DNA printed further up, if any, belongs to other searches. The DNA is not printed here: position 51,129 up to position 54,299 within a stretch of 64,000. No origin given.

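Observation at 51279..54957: Unrecognised three-gene operon (46 aa, 222 aa, 956 aa) in a low-GC pocket bracketed by paralogous HTH genes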

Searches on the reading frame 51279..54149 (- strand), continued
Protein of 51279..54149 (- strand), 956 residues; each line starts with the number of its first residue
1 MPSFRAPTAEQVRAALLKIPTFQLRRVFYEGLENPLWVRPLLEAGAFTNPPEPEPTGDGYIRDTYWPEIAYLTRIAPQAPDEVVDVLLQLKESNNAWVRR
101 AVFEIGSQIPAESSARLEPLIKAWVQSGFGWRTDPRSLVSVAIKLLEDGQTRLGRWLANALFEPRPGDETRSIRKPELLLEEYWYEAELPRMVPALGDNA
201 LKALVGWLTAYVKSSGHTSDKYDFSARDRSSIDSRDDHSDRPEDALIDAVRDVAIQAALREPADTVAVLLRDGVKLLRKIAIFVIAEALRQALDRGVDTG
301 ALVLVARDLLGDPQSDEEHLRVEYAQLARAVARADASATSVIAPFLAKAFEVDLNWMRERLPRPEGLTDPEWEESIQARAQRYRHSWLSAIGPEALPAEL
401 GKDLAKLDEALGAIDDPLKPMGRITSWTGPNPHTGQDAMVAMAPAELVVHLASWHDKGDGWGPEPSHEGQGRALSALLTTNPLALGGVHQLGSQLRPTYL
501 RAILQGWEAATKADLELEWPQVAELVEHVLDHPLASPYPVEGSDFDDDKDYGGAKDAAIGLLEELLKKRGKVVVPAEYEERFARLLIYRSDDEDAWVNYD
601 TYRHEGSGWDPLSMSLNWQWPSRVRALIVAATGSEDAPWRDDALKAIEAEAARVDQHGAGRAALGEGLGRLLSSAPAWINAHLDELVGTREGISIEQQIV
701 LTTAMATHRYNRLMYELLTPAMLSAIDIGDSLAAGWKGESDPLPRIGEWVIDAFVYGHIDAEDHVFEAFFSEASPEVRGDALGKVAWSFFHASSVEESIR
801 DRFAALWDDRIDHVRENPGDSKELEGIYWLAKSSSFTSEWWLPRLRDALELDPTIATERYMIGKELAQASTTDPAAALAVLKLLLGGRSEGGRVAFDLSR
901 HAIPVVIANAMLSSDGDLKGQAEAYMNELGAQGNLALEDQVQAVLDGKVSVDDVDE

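Call 28: search_protein_families(library=pfam, proteins=[L013:5827-9078:+, L019:1055-4051:+, L020:7931-9265:+, L042:6011-9337:+, L030:1778-3148:+, L014:7758-8993:+, L028:8155-9174:+, L021:7100-9271:+, L008:6400-9504:-, L046:7685-8659:+], max_evalue=0.001)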
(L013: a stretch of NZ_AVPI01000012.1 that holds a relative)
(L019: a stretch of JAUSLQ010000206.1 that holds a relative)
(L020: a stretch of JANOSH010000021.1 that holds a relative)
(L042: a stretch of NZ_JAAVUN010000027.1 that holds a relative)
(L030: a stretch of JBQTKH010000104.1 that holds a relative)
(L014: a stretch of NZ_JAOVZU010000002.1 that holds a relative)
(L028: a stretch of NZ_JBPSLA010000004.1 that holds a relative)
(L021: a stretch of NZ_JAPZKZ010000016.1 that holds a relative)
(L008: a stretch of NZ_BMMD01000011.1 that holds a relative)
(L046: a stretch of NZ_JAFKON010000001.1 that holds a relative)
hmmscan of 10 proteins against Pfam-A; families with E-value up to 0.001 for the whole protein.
L013:5827-9078:+ (1083 aa): 4 families
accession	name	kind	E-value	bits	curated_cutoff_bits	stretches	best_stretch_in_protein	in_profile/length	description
PF01642.28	MM_CoA_mutase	-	4.2e-124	415.4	22.1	1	560-1075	24-510/512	Methylmalonyl-CoA mutase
PF03308.22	MeaB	-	1.7e-38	132.6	23.1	1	171-399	2-230/273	Methylmalonyl Co-A mutase-associated GTPase MeaB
PF02310.24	B12-binding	-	1.5e-14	54.3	32.1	1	19-122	2-104/121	B12 binding domain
PF02492.25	cobW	-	7e-05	22.9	20.7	1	200-362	1-167/180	CobW/HypB/UreG, nucleotide-binding domain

L019:1055-4051:+ (998 aa): 8 families
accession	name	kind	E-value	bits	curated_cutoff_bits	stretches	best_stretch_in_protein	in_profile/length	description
PF08751.17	TrwC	-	6.5e-70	236.4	25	1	124-418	9-285/286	TrwC relaxase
PF13604.12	AAA_30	-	1e-54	185.6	27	1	565-753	3-186/191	AAA domain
PF13245.12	AAA_19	-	1.2e-18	68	25.1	1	570-702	3-134/134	AAA domain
PF22232.2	TraI_hel_assoc_N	-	3.9e-09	37.5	27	1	586-692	1-99/99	TraI helicase-associated ssDNA bd, N-terminal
PF13086.12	AAA_11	-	3.7e-07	30.6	27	0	659-700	215-253/257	AAA domain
PF13401.12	AAA_22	-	1.2e-05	26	27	1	580-697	6-126/130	AAA domain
PF25199.1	nSTAND_NTPase5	-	4.8e-05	23.7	34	1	565-611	26-73/145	Novel STAND NTPase 5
PF13191.12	AAA_16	-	0.00058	20.8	32.6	0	571-606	16-51/167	AAA ATPase domain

L020:7931-9265:+ (444 aa): 3 families
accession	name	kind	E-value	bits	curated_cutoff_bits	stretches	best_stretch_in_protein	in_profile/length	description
PF00589.27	Phage_integrase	-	6.9e-25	88.2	27.1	1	265-426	29-169/172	Phage integrase family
PF14657.12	Arm-DNA-bind_4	-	1.3e-11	44.4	22.3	1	11-53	1-43/47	Arm DNA-binding domain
PF14659.12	Phage_int_SAM_3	-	5.5e-07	30.1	22.6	1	64-106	1-43/58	Phage integrase, N-terminal SAM-like domain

L042:6011-9337:+ (1108 aa): 5 families
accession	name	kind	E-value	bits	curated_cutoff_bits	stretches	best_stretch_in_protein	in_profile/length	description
PF18766.7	SWI2_SNF2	-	1.6e-71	241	26.7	1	271-499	1-217/221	SWI2/SNF2 ATPase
PF04313.20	HSDR_N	-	4.1e-35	121.9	25.1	1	10-213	7-196/198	Type I restriction enzyme R protein N terminus (HSDR_N)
PF11867.13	T1RH-like_C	-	1.3e-29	104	26.8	1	745-1041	30-322/329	Type I restriction enzyme HindI endonuclease subunit-like, C-terminal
PF22679.2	T1R_D3-like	-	5.4e-18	66.3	27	1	628-697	85-156/158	Type I restriction enzyme subunit R domain 3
PF04851.21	ResIII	-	1e-17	65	22.5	1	278-436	10-162/164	Type III restriction enzyme, res subunit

L030:1778-3148:+ (456 aa): 1 family
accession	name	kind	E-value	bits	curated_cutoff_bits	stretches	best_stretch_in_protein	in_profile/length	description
PF01420.25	Methylase_S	-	1.9e-36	126.2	22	2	8-180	1-160/168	Type I restriction modification DNA specificity domain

L014:7758-8993:+ (411 aa): 0 families

L028:8155-9174:+ (339 aa): 1 family
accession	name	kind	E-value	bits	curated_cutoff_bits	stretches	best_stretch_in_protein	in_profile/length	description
PF00268.27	Ribonuc_red_sm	-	3.1e-95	319.2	33.6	1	28-300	1-281/281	Ribonucleotide reductase, small chain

L021:7100-9271:+ (723 aa): 3 families
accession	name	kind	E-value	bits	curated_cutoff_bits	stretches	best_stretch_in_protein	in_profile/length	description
PF02867.20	Ribonuc_red_lgC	-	6.3e-162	540.3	23.9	1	185-703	1-523/523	Ribonucleotide reductase, barrel domain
PF08343.15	RNR_N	-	9.1e-32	109.4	29.4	1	25-106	1-82/82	Ribonucleotide reductase N-terminal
PF00317.26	Ribonuc_red_lgN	-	5.1e-17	62.1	28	1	108-181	2-77/77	Ribonucleotide reductase, all-alpha domain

L008:6400-9504:- (1034 aa): 23 families
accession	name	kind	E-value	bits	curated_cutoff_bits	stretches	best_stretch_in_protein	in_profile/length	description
PF07724.20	AAA_2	-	7.6e-67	224.9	27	1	750-925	1-166/166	AAA domain (Cdc48 subfamily)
PF17871.7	AAA_lid_9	-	5.5e-31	107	22.8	1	546-646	1-102/104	AAA lid domain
PF10431.15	ClpB_D2-small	-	4e-26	91.3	21.9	1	931-1011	1-81/81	C-terminal, D2-small domain, of ClpB protein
PF00004.35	AAA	-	1e-21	78.2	21.2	2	407-537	2-123/131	ATPase family associated with various cellular activities (AAA)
PF07728.20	AAA_5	-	3.2e-17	63.3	22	1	755-876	2-125/139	AAA domain (dynein-related subfamily)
PF02861.25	Clp_N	-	7.7e-16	58.4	20.7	1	288-333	1-46/53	Clp amino terminal domain, pathogenicity island component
PF13191.12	AAA_16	-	1.9e-10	41.9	32.6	1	384-430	2-51/167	AAA ATPase domain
PF13401.12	AAA_22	-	6.6e-10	39.8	27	0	401-487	3-96/130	AAA domain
PF02151.25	UVR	-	8.5e-09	35.3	21.5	1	621-653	3-35/36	UvrB/uvrC motif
PF00158.32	Sigma54_activat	-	8.4e-08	32.5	20.2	1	754-871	24-141/168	Sigma-54 interaction domain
PF13173.12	AAA_14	-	6.6e-07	29.8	27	0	756-851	6-88/129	AAA domain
PF20720.3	nSTAND3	-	4.1e-06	27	27.2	0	756-786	21-51/155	Novel STAND NTPase 3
PF01637.24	ATPase_2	-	2.4e-05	24.7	33.2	0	387-424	4-41/225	ATPase domain predominantly from Archaea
PF01695.23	IstB_IS21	-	2.7e-05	24.2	24.1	0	756-786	96-125/238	IstB-like ATP binding protein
PF05621.17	TniB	-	9.8e-05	22.3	22.4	0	391-542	23-184/189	Bacterial TniB protein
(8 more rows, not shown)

L046:7685-8659:+ (324 aa): 1 family
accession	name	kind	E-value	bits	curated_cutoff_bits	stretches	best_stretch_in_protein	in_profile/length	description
PF00268.27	Ribonuc_red_sm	-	7e-97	324.6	33.6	1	13-285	1-281/281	Ribonucleotide reductase, small chain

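Call 30: find_encoding_contigs(protein=P0001, flank=10000, max_places=2)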
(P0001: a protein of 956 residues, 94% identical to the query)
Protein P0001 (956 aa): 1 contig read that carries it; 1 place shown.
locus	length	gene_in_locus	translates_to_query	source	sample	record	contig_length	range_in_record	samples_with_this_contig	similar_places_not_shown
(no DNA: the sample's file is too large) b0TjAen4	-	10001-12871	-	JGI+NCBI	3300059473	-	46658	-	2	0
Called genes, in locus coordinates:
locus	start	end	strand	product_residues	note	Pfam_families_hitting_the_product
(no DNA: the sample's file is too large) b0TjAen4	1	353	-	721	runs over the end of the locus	PF02534:T4SS-DNA_transf, PF25199:nSTAND_NTPase5 (weak), PF10412:TrwB_AAD_bind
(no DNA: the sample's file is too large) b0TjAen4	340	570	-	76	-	-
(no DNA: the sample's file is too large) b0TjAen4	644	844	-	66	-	-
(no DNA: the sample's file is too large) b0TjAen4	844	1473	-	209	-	PF05063:MT-A70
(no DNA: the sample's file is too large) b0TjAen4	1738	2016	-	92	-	-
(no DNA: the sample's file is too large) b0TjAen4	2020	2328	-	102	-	-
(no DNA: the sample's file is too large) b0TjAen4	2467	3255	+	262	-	-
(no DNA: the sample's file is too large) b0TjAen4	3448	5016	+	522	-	PF12161:HsdM_N, PF02384:N6_Mtase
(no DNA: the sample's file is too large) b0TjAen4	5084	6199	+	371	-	PF01420:Methylase_S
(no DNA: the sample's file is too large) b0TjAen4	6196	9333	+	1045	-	PF04313:HSDR_N, PF04851:ResIII, PF18766:SWI2_SNF2, PF22679:T1R_D3-like, PF11867:T1RH-like_C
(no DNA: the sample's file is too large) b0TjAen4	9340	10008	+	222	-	-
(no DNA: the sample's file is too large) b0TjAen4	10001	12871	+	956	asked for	-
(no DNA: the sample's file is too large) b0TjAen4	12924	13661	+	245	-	PF14355:Abi_C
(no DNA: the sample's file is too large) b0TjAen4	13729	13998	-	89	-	PF13936:HTH_38 (faint)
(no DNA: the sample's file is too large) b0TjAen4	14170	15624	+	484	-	PF16655:PhoD_N, PF09423:PhoD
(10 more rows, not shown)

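Call 31: find_encoding_contigs(protein=P0016, flank=10000, max_places=2)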
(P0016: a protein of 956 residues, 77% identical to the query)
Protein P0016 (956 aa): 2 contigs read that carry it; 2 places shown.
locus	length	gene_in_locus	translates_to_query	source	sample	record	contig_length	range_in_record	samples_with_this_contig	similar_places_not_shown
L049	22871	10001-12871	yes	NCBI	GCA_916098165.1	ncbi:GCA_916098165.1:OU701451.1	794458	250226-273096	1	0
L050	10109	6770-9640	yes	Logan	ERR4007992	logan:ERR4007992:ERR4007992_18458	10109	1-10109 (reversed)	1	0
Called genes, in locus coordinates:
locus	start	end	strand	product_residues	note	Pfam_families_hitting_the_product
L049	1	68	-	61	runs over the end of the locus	-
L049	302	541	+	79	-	-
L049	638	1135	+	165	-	PF21806:DUF6879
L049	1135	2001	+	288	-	PF01381:HTH_3 (weak), PF13560:HTH_31, PF19054:DUF5753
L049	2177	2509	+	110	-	-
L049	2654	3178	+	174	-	PF12957:DUF3846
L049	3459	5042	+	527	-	PF12161:HsdM_N, PF02384:N6_Mtase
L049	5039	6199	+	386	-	PF01420:Methylase_S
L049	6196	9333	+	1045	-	PF04313:HSDR_N, PF04851:ResIII, PF18766:SWI2_SNF2, PF22679:T1R_D3-like, PF11867:T1RH-like_C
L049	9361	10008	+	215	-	-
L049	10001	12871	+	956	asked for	-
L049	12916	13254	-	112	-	PF13384:HTH_23 (faint), PF13518:HTH_28 (faint), PF13936:HTH_38 (weak)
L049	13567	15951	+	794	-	PF04945:YHS (weak), PF00122:E1-E2_ATPase, PF00702:Hydrolase, PF08282:Hydrolase_3 (faint), PF12710:HAD (weak)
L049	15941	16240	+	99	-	PF02583:Trns_repr_metal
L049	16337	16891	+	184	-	PF03713:DUF305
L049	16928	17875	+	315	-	PF00561:Abhydrolase_1, PF12146:Hydrolase_4, PF12697:Abhydrolase_6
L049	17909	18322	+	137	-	PF27668:Transforming_StpA_StpB (weak), PF19650:DUF6153 (faint)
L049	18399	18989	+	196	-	PF13628:DUF4142, PF03713:DUF305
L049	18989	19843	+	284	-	PF25852:DUF6242_C (faint)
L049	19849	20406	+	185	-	-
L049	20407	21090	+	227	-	PF13023:HD_3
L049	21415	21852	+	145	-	-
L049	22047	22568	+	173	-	PF23334:VWC2L_2nd (weak), PF05375:Pacifastin_I (weak)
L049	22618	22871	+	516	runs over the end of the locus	PF07963:N_methyl (weak), PF13540:RCC1_2 (faint), PF25384:Alsin_RLD (faint), PF25390:WD40_RLD, PF00415:RCC1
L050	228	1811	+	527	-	PF12161:HsdM_N, PF02384:N6_Mtase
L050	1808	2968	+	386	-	PF01420:Methylase_S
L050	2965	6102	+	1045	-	PF04313:HSDR_N, PF04851:ResIII, PF18766:SWI2_SNF2, PF22679:T1R_D3-like, PF11867:T1RH-like_C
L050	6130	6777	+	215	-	-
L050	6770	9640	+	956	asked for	-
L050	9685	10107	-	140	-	?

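Call 32: find_encoding_contigs(protein=P0019, flank=10000, max_places=2)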
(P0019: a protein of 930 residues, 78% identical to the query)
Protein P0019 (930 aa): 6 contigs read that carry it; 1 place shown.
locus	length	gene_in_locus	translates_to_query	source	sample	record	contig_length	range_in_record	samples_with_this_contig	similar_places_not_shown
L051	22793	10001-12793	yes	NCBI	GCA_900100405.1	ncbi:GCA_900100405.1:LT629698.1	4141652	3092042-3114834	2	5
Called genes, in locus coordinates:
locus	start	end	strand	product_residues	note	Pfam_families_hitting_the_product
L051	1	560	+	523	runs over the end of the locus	-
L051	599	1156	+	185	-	PF09860:DUF2087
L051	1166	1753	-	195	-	PF07336:ABATE, PF11706:zf-CGNR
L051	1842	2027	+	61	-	-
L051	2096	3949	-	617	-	-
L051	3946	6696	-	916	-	PF01074:Glyco_hydro_38N, PF09261:Alpha-mann_mid, PF07748:Glyco_hydro_38C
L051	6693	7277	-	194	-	PF13580:SIS_2, PF01380:SIS (weak)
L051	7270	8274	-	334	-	PF00480:ROK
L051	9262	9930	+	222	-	-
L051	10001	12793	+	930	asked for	-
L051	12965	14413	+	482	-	-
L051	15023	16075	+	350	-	-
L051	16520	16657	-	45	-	-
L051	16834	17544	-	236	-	-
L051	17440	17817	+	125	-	PF01022:HTH_5 (weak), PF12840:HTH_20, PF12802:MarR_2 (faint), PF25212:HVO_A0114 (weak)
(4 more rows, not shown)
